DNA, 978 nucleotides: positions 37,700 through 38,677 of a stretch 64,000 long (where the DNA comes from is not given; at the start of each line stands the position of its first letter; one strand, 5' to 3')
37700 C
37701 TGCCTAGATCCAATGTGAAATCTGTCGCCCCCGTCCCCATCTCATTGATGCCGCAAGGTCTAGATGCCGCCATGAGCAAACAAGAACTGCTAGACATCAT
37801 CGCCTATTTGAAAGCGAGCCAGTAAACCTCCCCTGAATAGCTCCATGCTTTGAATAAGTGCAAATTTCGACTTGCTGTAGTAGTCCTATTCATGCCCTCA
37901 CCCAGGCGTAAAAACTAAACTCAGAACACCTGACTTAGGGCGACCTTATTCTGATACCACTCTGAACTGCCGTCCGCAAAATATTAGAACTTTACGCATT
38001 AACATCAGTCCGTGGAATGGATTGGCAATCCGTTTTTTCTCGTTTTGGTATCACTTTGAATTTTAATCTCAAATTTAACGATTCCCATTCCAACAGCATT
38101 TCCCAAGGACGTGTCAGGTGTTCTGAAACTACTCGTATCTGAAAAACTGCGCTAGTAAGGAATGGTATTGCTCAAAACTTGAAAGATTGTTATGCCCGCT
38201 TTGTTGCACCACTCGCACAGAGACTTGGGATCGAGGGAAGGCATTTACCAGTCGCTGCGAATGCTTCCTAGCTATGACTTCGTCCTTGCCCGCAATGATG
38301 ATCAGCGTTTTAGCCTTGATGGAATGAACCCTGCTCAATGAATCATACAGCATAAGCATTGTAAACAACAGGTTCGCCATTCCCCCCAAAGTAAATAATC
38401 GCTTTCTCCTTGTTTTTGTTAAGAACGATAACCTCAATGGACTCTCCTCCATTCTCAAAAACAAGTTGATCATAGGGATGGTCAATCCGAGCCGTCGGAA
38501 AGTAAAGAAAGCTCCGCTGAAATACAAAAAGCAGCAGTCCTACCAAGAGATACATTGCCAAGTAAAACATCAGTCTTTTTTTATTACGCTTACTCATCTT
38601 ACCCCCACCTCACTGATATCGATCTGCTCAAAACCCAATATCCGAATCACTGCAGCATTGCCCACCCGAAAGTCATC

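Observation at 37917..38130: Previously unannotated MITE-like element with 13-bp TIRs and 5-bp target-site duplication (copy 1)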

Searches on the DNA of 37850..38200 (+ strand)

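Call 43: search_rna_families(source=window, start=37850, end=38200, threshold=evalue, max_evalue=5)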
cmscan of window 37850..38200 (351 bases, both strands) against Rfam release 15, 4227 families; matches with E-value up to 5: 1.
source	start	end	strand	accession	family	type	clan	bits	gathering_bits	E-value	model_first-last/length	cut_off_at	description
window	38096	38129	+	RF01341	CRISPR-DR30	Gene; CRISPR;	-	18.4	50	0.56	1-38/38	no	CRISPR RNA direct repeat element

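Call 60: search_dna_similar(query=window:37922-38125:+, collection=plasmids, mode=distant, max_evalue=0.01)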
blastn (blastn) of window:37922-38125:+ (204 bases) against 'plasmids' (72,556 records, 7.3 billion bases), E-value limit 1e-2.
No match.

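Call 61: search_dna_similar(query=window:37922-38125:+, collection=phages, mode=distant, max_evalue=0.01)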
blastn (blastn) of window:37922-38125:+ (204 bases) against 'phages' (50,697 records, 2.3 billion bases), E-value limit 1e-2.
No match.

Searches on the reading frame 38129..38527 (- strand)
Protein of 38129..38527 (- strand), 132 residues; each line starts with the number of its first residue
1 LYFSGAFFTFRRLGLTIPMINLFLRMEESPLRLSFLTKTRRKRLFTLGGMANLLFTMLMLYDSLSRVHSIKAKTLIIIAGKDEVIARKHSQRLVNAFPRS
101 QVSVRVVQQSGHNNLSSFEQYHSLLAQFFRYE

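Call 11: search_protein_families(library=pfam, proteins=[window:38129-38527:-])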
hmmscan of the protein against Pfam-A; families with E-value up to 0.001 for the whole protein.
window:38129-38527:- (132 aa): 1 family
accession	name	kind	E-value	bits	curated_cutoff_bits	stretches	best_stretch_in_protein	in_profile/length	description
PF12146.15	Hydrolase_4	-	3.1e-05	23.8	27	1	62-113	182-233/239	Serine aminopeptidase, S33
